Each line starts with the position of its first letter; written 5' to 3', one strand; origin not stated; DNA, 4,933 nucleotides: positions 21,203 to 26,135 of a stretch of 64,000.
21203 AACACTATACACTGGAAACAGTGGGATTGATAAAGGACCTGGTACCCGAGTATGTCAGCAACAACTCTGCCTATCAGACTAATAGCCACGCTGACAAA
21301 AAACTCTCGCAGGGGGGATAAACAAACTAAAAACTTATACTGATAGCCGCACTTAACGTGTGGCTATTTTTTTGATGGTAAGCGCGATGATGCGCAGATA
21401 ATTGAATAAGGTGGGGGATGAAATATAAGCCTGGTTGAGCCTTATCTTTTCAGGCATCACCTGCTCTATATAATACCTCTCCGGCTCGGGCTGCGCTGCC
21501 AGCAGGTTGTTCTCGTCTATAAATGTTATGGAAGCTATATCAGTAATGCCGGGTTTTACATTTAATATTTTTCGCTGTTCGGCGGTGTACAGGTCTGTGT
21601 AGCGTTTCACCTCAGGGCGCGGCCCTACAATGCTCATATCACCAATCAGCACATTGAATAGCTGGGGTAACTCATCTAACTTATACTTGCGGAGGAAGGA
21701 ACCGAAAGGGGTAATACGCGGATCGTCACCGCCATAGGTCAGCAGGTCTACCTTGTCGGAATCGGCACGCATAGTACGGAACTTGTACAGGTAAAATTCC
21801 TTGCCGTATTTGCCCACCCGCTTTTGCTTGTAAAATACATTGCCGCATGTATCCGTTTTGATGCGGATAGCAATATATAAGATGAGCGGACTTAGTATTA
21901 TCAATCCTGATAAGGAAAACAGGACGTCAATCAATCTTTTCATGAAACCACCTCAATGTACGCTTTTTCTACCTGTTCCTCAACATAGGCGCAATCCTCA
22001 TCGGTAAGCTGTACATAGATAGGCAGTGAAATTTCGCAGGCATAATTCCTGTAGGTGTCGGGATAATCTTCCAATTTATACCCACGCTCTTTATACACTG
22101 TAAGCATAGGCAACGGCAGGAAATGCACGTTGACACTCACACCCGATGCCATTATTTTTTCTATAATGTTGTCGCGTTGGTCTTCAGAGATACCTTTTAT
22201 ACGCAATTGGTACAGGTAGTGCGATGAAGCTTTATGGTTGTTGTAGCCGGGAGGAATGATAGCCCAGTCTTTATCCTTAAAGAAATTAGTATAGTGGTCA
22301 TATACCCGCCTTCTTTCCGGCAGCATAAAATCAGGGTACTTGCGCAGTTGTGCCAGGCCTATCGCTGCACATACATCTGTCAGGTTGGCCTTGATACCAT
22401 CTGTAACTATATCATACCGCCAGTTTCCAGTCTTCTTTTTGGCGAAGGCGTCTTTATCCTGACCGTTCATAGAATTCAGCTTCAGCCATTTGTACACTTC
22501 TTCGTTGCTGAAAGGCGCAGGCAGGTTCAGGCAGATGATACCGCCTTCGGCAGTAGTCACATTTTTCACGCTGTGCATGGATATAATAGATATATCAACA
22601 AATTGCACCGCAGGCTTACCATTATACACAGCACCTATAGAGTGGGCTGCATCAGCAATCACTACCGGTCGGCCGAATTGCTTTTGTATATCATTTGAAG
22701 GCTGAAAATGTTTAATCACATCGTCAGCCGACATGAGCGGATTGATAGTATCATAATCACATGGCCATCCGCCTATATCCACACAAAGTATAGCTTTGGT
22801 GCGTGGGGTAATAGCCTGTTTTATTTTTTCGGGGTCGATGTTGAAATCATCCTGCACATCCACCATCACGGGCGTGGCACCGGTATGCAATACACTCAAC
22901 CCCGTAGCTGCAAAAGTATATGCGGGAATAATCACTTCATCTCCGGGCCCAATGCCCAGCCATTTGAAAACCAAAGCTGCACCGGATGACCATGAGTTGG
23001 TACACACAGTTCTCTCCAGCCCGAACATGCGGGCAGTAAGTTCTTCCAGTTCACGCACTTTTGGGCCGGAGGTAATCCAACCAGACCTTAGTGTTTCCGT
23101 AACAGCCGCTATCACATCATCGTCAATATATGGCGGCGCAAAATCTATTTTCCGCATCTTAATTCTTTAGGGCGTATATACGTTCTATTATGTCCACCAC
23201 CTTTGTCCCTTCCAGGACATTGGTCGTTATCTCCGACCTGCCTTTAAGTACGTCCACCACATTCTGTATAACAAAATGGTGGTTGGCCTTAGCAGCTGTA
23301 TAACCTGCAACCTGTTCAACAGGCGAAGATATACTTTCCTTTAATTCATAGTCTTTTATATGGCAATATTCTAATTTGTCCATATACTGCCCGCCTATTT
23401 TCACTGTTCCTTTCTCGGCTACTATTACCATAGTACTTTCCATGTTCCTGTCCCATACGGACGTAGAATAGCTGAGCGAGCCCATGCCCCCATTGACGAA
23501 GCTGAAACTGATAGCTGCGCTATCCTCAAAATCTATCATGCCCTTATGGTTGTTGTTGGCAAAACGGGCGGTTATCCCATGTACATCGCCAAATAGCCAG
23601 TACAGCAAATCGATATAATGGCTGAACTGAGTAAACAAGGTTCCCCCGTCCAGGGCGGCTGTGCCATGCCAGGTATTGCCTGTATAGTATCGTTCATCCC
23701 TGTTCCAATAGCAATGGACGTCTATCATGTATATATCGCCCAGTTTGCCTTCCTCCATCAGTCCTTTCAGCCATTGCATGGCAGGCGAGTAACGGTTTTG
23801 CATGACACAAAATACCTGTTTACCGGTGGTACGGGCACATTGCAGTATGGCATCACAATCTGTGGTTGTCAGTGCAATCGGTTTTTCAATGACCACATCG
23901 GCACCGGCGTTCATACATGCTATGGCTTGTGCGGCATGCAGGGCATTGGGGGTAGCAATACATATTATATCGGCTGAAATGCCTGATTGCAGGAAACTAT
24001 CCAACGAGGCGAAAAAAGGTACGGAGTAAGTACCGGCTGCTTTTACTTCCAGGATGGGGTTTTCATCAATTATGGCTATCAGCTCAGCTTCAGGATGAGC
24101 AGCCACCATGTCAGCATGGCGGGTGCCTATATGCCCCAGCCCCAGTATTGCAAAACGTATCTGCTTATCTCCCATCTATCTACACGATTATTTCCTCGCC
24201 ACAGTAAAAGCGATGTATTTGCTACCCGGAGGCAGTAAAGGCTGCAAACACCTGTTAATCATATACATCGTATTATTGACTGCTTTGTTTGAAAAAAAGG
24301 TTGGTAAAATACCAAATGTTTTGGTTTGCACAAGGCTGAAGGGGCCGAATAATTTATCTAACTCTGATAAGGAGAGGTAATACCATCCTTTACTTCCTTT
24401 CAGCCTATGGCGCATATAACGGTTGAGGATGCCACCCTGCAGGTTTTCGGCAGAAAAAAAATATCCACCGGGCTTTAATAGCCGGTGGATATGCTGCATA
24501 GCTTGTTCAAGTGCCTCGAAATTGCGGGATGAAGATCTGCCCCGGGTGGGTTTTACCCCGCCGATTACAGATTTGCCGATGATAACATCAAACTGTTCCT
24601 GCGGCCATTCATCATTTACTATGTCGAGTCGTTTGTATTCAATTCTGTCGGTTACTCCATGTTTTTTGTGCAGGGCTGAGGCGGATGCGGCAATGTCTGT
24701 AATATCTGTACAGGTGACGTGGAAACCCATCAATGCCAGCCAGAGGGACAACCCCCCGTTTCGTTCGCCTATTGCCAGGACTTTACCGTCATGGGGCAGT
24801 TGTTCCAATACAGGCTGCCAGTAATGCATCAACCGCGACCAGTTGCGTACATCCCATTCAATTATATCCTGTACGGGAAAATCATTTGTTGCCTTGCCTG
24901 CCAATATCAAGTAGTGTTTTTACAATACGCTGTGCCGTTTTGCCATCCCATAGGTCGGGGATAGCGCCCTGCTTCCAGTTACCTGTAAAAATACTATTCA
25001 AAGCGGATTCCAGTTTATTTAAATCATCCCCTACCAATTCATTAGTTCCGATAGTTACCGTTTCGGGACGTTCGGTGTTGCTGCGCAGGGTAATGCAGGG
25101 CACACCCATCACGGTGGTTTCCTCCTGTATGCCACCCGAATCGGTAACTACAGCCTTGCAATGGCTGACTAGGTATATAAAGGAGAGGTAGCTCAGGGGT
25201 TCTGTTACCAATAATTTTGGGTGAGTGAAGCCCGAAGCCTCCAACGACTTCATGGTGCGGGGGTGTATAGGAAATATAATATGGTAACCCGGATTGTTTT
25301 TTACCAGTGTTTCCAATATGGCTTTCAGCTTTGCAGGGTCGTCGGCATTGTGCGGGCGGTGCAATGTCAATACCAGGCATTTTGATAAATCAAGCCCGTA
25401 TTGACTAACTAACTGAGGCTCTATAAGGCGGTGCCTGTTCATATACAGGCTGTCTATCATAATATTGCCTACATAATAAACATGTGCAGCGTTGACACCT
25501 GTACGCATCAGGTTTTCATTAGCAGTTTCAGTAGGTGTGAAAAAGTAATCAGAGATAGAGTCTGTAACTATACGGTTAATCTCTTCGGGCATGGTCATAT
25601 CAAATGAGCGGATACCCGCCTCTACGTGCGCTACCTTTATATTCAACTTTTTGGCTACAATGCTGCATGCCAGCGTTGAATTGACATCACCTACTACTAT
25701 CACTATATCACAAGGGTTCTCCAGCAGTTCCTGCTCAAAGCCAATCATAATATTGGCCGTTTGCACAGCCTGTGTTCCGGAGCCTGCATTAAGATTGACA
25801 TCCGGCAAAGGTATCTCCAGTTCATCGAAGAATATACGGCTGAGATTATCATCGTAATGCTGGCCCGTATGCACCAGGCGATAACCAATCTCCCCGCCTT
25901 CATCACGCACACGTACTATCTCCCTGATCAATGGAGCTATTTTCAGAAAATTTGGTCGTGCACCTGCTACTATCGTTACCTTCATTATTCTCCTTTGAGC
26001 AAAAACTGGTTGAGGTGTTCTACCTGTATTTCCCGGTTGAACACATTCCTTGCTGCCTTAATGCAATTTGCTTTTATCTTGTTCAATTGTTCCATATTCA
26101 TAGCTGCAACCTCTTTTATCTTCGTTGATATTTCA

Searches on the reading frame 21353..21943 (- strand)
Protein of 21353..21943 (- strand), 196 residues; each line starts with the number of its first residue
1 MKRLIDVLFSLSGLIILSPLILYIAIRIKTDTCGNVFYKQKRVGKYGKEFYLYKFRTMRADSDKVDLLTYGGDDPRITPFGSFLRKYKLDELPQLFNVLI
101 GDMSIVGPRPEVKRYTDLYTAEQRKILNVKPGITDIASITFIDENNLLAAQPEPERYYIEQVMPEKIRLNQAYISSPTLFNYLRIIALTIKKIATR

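Call 5: search_protein_families(library=pfam, proteins=[window:21353-21943:-], max_evalue=0.01)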
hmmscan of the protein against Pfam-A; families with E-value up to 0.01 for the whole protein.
window:21353-21943:- (196 aa): 1 family
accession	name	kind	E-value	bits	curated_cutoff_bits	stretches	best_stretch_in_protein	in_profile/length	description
PF02397.22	Bac_transf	-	1e-57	195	27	1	2-193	1-177/179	Bacterial sugar transferase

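Call 36: search_protein_families(library=ncbifam, proteins=[window:21353-21943:-], max_evalue=0.001)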
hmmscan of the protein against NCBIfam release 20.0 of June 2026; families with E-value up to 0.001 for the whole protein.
window:21353-21943:- (196 aa): 10 families
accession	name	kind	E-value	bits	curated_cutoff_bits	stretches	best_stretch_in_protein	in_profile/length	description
TIGR03025.1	EPS_sugtrans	subfamily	3.2e-63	214.5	295.55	1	1-195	257-440/445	exopolysaccharide biosynthesis polyprenyl glycosylphosphotransferase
TIGR03023.1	WcaJ_sugtrans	equivalog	3e-53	181.7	410.75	1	1-192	262-445/453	undecaprenyl-phosphate glucose phosphotransferase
TIGR03022.1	WbaP_sugtrans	subfamily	2.3e-47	162.3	403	2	73-134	345-406/456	undecaprenyl-phosphate galactose phosphotransferase WbaP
TIGR03013.1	EpsB_2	subfamily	2.6e-44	152.1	393.35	1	1-141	254-397/443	TIGR03013 family XrtA/PEP-CTERM system glycosyltransferase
NF052601.1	undeca_RfbP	equivalog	8.6e-40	136.5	330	2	73-136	131-194/244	undecaprenyl-phosphate galactose phosphotransferase family protein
NF041877.1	EPS_EpsZ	equivalog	8.2e-38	130.2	800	1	1-138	265-413/459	exopolysaccharide biosynthesis polyisoprenyl-phosphate hexose-1-phosphate transferase EpsZ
NF007518.0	PRK10124.1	equivalog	2e-31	109.3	684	1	1-190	273-454/464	undecaprenyl-phosphate glucose phosphotransferase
NF050817.1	PolSacchBiosHfsE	equivalog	4e-31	108.3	750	1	1-112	271-383/467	polysaccharide biosynthesis protein HfsE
NF011751.0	PRK15204.1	equivalog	1.3e-27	96.6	907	1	1-139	279-431/476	undecaprenyl-phosphate galactose phosphotransferase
NF045514.1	glycotran_HepC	equivalog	6.9e-25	87.6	140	1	1-110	116-211/220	heterocyst development glycosyltransferase HepC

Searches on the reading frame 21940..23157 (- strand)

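Call 5: search_protein_families(library=pfam, proteins=[window:21940-23157:-], max_evalue=0.01)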
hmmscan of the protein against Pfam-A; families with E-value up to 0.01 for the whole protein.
window:21940-23157:- (405 aa): 4 families
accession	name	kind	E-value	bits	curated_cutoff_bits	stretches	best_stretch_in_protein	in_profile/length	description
PF01041.23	DegT_DnrJ_EryC1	-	3.1e-78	264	19.8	1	10-396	2-359/360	DegT/DnrJ/EryC1/StrS aminotransferase family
PF00155.27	Aminotran_1_2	-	4.1e-06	26.7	19.7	1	35-124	45-151/361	Aminotransferase class I and II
PF01212.27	Beta_elim_lyase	-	0.00044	20.1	27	1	32-121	32-123/288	Beta-eliminating lyase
PF01053.26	Cys_Met_Meta_PP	-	0.0038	16.3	27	1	32-125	52-143/381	Cys/Met metabolism PLP-dependent enzyme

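Call 36: search_protein_families(library=ncbifam, proteins=[window:21940-23157:-], max_evalue=0.001)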
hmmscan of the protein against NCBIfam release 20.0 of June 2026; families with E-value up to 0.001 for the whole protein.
window:21940-23157:- (405 aa): 22 families
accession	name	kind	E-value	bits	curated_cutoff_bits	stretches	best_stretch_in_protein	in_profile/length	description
TIGR03588.1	PseC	equivalog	8e-72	242.2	423.5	1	6-398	4-378/380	UDP-4-amino-4,6-dideoxy-N-acetyl-beta-L-altrosamine transaminase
NF008658.2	PRK11658.1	equivalog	7.4e-63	212.5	631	1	5-397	6-374/379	UDP-4-amino-4-deoxy-L-arabinose aminotransferase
NF008687.0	PRK11706.1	equivalog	1e-46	159.4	375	1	4-399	2-373/375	dTDP-4-amino-4,6-dideoxygalactose transaminase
TIGR04181.1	NHT_00031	hypoth_equivalog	7.5e-40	136.9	420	1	7-373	4-351/359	LegC family aminotransferase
TIGR02379.1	ECA_wecE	subfamily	3.4e-34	118.2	434.85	1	18-398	16-373/376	dTDP-4-amino-4,6-dideoxy-D-glucose transaminase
TIGR04427.1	PLP_DesI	equivalog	1.2e-29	103.7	650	1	19-392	38-375/390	dTDP-4-dehydro-6-deoxyglucose aminotransferase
NF011936.0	PRK15407.1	equivalog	8.5e-28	97.2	423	2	10-211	43-236/440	lipopolysaccharide biosynthesis protein RfbH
NF004621.0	PRK05957.1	equivalog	3.8e-08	32.5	498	1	70-126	111-167/389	pyridoxal phosphate-dependent aminotransferase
NF005816.0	PRK07682.1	equivalog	2.1e-07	29.9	620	1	69-125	111-169/390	aminotransferase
NF005305.0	PRK06836.1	equivalog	4.1e-07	29.6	376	1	49-124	100-175/396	pyridoxal phosphate-dependent aminotransferase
NF004975.0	PRK06348.1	equivalog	1.1e-06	28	549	1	69-124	110-167/384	pyridoxal phosphate-dependent aminotransferase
NF041364.1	GntC_guanitoxin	equivalog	3.9e-06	26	415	1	59-126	72-141/356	guanitoxin biosynthesis PLP-dependent (S)-gamma-hydroxy-L-arginine cyclodehydratase GntC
NF005817.0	PRK07683.1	equivalog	4.1e-06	25.7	575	1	69-124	110-166/387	aminotransferase A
NF002878.0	PRK03321.1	subfamily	4.9e-06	25.5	374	1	36-125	61-151/352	histidinol-phosphate transaminase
NF004769.0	PRK06107.1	equivalog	1.3e-05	24.2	617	1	68-124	113-171/402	aspartate transaminase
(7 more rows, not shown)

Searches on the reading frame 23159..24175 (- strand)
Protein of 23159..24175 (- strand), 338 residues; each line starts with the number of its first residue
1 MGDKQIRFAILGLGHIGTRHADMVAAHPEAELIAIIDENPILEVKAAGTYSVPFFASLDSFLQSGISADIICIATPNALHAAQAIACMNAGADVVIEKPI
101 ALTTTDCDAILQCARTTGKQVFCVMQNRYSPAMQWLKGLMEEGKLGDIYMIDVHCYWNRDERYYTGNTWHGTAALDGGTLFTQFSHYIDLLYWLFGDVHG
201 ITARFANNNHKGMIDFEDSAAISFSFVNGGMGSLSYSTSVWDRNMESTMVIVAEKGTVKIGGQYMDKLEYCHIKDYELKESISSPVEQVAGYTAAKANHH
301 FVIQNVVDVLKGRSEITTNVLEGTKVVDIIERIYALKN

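Call 5: search_protein_families(library=pfam, proteins=[window:23159-24175:-], max_evalue=0.01)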
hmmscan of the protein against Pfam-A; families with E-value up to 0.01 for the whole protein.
window:23159-24175:- (338 aa): 6 families
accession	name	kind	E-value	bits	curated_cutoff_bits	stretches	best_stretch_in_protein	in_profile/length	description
PF01408.29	GFO_IDH_MocA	-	7.5e-26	91.6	24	1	6-122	1-117/120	Oxidoreductase family, NAD-binding Rossmann fold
PF22725.1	GFO_IDH_MocA_C3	-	2.3e-23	83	27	1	134-258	2-123/124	GFO/IDH/MocA C-terminal domain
PF02894.22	GFO_IDH_MocA_C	-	1.1e-17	65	22.9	1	137-334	1-207/218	Oxidoreductase family, C-terminal alpha/beta domain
PF03447.22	NAD_binding_3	-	1e-05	26.6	24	1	12-122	1-114/116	Homoserine dehydrogenase, NAD binding domain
PF22685.1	Gal80p_C-like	-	3e-05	24.7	29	1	131-211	1-84/152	Gal80p, C-terminal domain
PF01113.26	DapB_N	-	0.002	18.7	25.6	1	6-96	1-96/124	Dihydrodipicolinate reductase, N-terminus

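Call 36: search_protein_families(library=ncbifam, proteins=[window:23159-24175:-], max_evalue=0.001)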
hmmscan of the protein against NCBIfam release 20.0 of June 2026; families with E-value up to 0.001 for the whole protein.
window:23159-24175:- (338 aa): 10 families
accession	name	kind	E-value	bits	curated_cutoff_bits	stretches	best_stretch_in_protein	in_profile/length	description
TIGR04380.1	myo_inos_iolG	equivalog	2.9e-26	92.1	355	1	6-329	2-315/330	inositol 2-dehydrogenase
NF040723.1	UDP-GlcNAcDh_Arch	equivalog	4.3e-23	82.3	450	1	6-235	1-214/302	UDP-N-acetylglucosamine 3-dehydrogenase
NF052479.1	LevoglcsnDh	equivalog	2.5e-21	75.8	650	1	67-204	73-211/386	levoglucosan dehydrogenase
NF008607.0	PRK11579.1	subfamily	8.6e-18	64.4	330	1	4-207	3-201/346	oxidoreductase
NF052679.1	InsChiInosDhIolG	equivalog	4.6e-14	52.2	540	1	6-219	3-210/343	bifunctional inositol 2-dehydrogenase/D-chiro-inositol 1-dehydrogenase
NF041392.1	XylDh_Gfo6_Halo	equivalog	1.7e-11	43.5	350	1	3-287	14-299/350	D-xylose 1-dehydrogenase Gfo6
NF007574.0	PRK10206.1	equivalog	2.3e-10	40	352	1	7-197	4-189/345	oxidoreductase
NF058563.1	BT_2159_fam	equivalog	5e-05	22.5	650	1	6-193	1-181/350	disaccharide 3-dehydrogenase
NF003251.0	PRK04207.1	equivalog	0.00012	21.2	185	1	5-60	2-57/343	type II glyceraldehyde-3-phosphate dehydrogenase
NF058561.1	BT_2158_fam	equivalog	0.00023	19.9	750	1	63-159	92-186/487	glycoside 3-dehydrogenase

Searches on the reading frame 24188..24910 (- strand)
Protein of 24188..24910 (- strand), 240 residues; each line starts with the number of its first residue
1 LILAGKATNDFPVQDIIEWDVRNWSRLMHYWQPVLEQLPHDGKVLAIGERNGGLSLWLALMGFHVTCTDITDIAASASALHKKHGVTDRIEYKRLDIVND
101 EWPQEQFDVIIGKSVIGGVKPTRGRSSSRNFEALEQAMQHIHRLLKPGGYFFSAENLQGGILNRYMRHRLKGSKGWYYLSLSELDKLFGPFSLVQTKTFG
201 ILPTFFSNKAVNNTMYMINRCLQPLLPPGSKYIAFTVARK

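Call 5: search_protein_families(library=pfam, proteins=[window:24188-24910:-], max_evalue=0.01)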
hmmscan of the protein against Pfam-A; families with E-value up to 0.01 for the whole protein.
window:24188-24910:- (240 aa): 6 families
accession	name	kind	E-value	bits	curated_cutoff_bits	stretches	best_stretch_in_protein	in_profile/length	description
PF08241.18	Methyltransf_11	-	2.2e-08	35.1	21.2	1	46-152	2-94/95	Methyltransferase domain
PF08242.18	Methyltransf_12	-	2.7e-08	34.9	30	1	45-151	1-98/98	Methyltransferase domain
PF13489.12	Methyltransf_23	-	7.6e-08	32.7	27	1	32-179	14-135/164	Methyltransferase domain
PF13649.12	Methyltransf_25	-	2.2e-07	31.9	27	1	44-149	1-97/97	Methyltransferase domain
PF13847.12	Methyltransf_31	-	9e-07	29.1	27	1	51-154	14-110/145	Methyltransferase domain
PF03848.20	TehB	-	0.00026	20.9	20.4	1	41-122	31-111/193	Tellurite resistance protein TehB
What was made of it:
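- Checked: The SAM methyltransferase (24188-24910) is supported by Pfam (call 5).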

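Call 36: search_protein_families(library=ncbifam, proteins=[window:24188-24910:-], max_evalue=0.001)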
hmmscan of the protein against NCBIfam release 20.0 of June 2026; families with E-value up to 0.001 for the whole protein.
window:24188-24910:- (240 aa): 4 families
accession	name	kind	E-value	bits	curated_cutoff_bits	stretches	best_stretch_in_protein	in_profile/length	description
NF043040.1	corrin_prot_MT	hypoth_equivalog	4.4e-06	26.3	180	1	27-156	27-150/216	corrinoid protein-associated methyltransferase CpaM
TIGR01983.1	UbiG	equivalog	7.3e-06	25.4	102.95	1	41-120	50-130/228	bifunctional 2-polyprenyl-6-hydroxyphenol methylase/3-demethylubiquinol 3-O-methyltransferase UbiG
NF008992.0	PRK12335.1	equivalog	4.2e-05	22.9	303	1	39-116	121-196/289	SAM-dependent methyltransferase TehB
NF008405.0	PRK11207.1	equivalog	0.00031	20.2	218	1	41-121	31-110/198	tellurite resistance methyltransferase TehB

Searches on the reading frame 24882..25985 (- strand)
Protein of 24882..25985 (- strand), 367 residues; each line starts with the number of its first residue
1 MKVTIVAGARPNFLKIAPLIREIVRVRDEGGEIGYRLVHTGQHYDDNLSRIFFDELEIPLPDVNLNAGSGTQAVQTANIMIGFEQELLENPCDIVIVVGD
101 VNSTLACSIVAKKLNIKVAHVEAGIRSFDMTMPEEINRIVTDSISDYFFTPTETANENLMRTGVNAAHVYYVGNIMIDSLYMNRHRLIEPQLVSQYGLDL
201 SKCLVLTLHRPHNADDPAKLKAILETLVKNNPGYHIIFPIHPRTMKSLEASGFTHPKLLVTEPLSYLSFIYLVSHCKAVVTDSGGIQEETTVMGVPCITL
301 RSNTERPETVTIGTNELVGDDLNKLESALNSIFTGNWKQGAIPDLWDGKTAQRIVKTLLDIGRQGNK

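Call 5: search_protein_families(library=pfam, proteins=[window:24882-25985:-], max_evalue=0.01)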
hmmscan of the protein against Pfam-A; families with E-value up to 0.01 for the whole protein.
window:24882-25985:- (367 aa): 1 family
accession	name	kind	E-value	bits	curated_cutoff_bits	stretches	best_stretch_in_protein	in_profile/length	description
PF02350.25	Epimerase_2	-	3.2e-99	332.5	30.6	1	32-358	8-346/347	UDP-N-acetylglucosamine 2-epimerase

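Call 36: search_protein_families(library=ncbifam, proteins=[window:24882-25985:-], max_evalue=0.001)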
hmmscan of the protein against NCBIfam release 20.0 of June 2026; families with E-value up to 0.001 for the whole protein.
window:24882-25985:- (367 aa): 2 families
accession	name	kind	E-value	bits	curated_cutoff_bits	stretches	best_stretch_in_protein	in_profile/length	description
TIGR00236.1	wecB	equivalog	2.3e-96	323.1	210.15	1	1-359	1-363/366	non-hydrolyzing UDP-N-acetylglucosamine 2-epimerase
TIGR03568.1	NeuC_NnaA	equivalog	7.5e-26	90.9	235.9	1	2-300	2-306/365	UDP-N-acetylglucosamine 2-epimerase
